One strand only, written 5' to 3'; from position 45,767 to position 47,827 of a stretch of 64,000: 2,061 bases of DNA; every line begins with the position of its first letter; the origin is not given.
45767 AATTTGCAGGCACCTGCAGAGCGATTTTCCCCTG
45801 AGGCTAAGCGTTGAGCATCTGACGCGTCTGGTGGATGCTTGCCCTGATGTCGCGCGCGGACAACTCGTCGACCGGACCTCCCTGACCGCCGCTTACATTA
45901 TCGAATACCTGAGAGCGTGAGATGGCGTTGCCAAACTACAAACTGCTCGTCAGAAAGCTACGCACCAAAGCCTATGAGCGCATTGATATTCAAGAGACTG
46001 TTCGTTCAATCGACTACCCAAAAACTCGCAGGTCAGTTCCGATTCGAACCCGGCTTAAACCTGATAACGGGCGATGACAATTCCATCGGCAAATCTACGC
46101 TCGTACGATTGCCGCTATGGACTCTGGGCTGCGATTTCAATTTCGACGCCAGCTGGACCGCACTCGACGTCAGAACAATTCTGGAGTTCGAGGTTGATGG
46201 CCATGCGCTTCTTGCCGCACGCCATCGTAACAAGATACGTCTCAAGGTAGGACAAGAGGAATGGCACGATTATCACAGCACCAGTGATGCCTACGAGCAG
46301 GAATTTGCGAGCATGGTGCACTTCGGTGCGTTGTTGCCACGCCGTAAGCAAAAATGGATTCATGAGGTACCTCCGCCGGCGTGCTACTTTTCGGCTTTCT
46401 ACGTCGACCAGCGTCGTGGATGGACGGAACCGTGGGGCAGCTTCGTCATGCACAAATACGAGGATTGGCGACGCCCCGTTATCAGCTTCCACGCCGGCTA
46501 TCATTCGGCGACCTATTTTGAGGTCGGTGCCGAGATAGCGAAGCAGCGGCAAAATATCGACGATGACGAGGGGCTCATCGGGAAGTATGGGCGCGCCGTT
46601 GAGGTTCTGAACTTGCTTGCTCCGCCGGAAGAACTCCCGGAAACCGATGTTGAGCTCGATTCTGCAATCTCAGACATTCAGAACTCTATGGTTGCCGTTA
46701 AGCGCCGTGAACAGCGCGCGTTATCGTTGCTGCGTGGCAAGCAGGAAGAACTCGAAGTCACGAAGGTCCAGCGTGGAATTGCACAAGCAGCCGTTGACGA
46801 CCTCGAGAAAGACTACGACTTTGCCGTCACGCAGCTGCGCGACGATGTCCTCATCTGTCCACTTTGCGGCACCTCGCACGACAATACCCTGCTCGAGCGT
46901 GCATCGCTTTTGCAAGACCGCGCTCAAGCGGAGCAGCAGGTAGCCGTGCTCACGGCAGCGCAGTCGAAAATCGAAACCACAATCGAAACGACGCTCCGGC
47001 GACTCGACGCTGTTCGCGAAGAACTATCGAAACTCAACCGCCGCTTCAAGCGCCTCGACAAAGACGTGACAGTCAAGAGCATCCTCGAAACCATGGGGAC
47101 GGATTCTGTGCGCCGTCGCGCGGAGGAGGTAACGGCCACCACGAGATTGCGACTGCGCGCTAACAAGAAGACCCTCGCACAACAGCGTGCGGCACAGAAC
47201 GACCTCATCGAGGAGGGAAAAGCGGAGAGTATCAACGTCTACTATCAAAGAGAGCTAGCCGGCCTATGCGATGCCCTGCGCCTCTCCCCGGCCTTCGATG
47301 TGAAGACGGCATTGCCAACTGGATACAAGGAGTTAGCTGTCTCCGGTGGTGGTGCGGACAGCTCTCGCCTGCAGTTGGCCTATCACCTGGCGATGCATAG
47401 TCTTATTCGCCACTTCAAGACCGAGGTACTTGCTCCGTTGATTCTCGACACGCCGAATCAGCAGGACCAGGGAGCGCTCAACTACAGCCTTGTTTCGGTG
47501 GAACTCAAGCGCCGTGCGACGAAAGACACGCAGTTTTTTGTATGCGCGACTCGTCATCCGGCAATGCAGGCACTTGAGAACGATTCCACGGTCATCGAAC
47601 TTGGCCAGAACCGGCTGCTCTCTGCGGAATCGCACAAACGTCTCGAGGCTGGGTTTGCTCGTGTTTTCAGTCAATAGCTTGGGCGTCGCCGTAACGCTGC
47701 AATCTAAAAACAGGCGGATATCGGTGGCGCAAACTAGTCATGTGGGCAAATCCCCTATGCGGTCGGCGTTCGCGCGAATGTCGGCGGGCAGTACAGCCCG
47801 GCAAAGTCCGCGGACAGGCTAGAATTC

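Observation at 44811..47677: Cap4-nuclease + SMC/Rad50-like ATPase pair (Lamassu/ABC-3C-like) with a CPLCG at the coiled-coil apex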

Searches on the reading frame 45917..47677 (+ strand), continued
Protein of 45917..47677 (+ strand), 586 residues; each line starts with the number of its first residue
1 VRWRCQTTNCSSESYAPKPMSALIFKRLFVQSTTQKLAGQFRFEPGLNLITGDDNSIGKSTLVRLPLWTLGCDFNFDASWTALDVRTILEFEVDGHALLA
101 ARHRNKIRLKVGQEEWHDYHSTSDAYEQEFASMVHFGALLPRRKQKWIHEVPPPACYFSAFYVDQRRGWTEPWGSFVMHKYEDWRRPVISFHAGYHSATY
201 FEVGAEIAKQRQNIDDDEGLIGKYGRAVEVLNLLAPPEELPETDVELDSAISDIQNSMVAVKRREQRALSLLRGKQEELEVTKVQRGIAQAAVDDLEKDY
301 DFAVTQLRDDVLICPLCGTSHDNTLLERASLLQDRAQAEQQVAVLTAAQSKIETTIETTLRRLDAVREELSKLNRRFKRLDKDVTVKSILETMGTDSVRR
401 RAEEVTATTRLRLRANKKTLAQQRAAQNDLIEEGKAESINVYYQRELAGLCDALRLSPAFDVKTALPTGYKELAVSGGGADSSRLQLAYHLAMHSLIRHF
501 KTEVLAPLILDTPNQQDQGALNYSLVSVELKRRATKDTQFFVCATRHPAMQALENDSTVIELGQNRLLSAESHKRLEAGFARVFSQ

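Call 34: search_solved_structures(query=A1, max_evalue=0.01, show_alignments=1)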
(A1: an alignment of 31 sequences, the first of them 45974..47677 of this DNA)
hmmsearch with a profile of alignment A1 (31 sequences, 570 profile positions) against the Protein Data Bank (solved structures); distinct sequences matched with E-value up to 0.01: 1.
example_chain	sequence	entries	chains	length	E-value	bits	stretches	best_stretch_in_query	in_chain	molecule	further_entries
9ux7_A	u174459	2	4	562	1.2e-30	109.8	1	15-565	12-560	Lamassu protein LmuB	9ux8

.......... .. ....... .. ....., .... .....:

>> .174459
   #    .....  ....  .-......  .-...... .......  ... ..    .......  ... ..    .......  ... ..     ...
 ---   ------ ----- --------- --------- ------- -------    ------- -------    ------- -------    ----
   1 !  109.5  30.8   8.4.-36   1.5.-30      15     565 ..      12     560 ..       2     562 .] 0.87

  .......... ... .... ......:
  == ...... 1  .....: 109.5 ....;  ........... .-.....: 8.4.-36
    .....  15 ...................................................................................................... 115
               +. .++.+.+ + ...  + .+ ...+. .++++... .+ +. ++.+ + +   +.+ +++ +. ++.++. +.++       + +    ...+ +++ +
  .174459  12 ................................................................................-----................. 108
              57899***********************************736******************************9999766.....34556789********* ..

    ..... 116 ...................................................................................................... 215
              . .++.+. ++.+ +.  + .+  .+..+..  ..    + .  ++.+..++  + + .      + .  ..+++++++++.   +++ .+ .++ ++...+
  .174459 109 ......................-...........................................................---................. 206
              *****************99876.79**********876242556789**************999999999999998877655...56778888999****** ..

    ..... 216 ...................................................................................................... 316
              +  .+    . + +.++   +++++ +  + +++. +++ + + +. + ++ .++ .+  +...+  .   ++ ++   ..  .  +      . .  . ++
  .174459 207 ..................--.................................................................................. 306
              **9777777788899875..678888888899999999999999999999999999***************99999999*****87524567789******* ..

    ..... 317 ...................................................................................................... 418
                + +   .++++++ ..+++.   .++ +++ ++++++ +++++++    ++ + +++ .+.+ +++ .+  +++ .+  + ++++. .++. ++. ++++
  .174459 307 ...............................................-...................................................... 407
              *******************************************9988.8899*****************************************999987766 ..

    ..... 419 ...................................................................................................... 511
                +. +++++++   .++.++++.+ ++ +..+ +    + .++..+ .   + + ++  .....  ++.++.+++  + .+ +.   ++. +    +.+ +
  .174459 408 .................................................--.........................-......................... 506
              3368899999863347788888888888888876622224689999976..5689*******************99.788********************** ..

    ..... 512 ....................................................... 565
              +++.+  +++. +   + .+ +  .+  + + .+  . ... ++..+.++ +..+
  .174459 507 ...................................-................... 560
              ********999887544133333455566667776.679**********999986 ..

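Call 48: find_encoding_contigs(protein=P0001, flank=3000, max_places=2)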
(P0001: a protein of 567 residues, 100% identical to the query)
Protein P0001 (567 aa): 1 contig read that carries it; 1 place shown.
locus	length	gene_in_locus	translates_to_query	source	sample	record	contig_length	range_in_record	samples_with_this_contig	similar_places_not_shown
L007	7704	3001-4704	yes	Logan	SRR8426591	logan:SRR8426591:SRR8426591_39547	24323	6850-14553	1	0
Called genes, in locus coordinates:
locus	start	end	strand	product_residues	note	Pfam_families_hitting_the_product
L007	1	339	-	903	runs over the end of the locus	PF08722:Tn7_TnsA-like_N (weak), PF00665:rve, PF09299:Mu-transpos_C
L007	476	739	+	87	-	PF20075:DUF6471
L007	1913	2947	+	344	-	PF14130:Cap4_nuclease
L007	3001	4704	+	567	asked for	-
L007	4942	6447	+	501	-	PF13289:SIR2_2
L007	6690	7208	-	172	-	-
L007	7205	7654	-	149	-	-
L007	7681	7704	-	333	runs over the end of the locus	PF26915:Phage_P4_cII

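Call 58: search_dna_similar(query=window:45974-47677:+, collection=plasmids, mode=protein, max_rows=10)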
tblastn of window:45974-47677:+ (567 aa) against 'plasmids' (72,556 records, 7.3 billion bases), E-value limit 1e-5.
Records with a match: 39; places in all: 40; records where one place covers at least 80% of the query: 11.
Best place of each record, by identity: <60% 39.
By first word of the organism name: Klebsiella 20; Bacillus 8; Pseudomonas 1; Aliarcobacter 1; Agrobacterium 1; Polaromonas 1; Roseomonas 1; Hymenobacter 1; Haematobacter 1; Mesorhizobium 1; and 3 more.
By predicted mobility (MOB-suite, as given by PLSDB): non-mobilizable 27; conjugative 10; mobilizable 2.
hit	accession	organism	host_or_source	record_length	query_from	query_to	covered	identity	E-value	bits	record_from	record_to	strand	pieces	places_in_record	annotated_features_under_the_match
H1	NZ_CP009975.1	Pseudomonas putida S12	soil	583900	1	549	97%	31.3%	3e-88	305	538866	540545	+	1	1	hypothetical protein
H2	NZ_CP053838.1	Aliarcobacter faecis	Cell culture,Human septic tank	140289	1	561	99%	29.6%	1e-89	310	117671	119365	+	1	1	hypothetical protein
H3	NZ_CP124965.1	Agrobacterium tumefaciens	lilac,cell culture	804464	1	503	89%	27.1%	4e-34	145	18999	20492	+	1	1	ATP-binding protein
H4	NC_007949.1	Polaromonas sp. JS666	-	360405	1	543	96%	24.3%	7e-33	142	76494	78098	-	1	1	hypothetical protein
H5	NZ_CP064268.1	Bacillus pseudomycoides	cell culture,Zoo wolf area soil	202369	1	554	98%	23.2%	7e-33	142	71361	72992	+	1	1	hypothetical protein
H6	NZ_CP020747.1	Bacillus mycoides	whole organism,soil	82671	1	554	98%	22.7%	2e-32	140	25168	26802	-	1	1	hypothetical protein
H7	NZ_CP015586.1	Roseomonas gilardii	Purified bacterial strains from deep ...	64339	1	559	99%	22.4%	4e-22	108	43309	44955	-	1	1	hypothetical protein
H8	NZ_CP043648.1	Hymenobacter sp. NBH84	pure culture,soil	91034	1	507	89%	24.2%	4e-24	115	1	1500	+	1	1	hypothetical protein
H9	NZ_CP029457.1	Bacillus cereus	Chives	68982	1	531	94%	22.6%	3e-30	134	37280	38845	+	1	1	hypothetical protein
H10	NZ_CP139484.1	Bacillus sp. RA(2023)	mixed culture,soil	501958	1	525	93%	22.4%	2e-34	146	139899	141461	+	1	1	AAA family ATPase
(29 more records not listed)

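Call 59: search_dna_similar(query=window:45974-47677:+, collection=phages, mode=protein, max_rows=8)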
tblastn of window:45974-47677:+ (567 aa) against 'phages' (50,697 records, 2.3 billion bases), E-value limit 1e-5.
Records with a match: 13; places in all: 13; records where one place covers at least 80% of the query: 12.
Best place of each record, by identity: <60% 13.
By first word of the organism name: Klebsiella 12; Bacteriophage 1.
By host as written in the record: Klebsiella pneumoniae 12; - 1.
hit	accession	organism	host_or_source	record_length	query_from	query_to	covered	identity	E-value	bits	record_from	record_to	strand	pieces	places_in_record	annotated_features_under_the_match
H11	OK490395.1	Klebsiella phage Kp4845-2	Klebsiella pneumoniae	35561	6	498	87%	21.9%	3e-19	98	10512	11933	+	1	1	record has no annotation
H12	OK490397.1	Klebsiella phage Kp4846-2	Klebsiella pneumoniae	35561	6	498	87%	21.9%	3e-19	98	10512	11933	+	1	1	record has no annotation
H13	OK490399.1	Klebsiella phage Kp4847-2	Klebsiella pneumoniae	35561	6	498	87%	21.9%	3e-19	98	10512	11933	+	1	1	record has no annotation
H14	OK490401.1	Klebsiella phage Kp4848-2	Klebsiella pneumoniae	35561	6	498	87%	21.9%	3e-19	98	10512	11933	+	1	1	record has no annotation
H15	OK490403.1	Klebsiella phage Kp4849-2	Klebsiella pneumoniae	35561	6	498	87%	21.9%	3e-19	98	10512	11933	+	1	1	record has no annotation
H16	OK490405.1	Klebsiella phage Kp4850-2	Klebsiella pneumoniae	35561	6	498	87%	21.9%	3e-19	98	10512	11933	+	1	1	record has no annotation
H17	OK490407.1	Klebsiella phage Kp4851-2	Klebsiella pneumoniae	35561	6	498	87%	21.9%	3e-19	98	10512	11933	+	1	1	record has no annotation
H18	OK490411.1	Klebsiella phage Kp4857-1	Klebsiella pneumoniae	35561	6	498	87%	21.9%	3e-19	98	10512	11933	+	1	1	record has no annotation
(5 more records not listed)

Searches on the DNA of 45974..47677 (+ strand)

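Call 40: search_rna_families(sources=[L002, L005], threshold=gathering)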
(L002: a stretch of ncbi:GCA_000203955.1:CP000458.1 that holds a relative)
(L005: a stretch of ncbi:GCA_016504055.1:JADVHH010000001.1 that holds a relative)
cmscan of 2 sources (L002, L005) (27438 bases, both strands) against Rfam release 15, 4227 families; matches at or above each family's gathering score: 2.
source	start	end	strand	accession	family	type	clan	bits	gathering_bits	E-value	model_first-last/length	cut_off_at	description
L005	9276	9348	-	RF00005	tRNA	Gene; tRNA;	CL00001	72.6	29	2.6e-14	1-71/71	no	tRNA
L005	11087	11159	+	RF00005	tRNA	Gene; tRNA;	CL00001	72.6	29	2.6e-14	1-71/71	no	tRNA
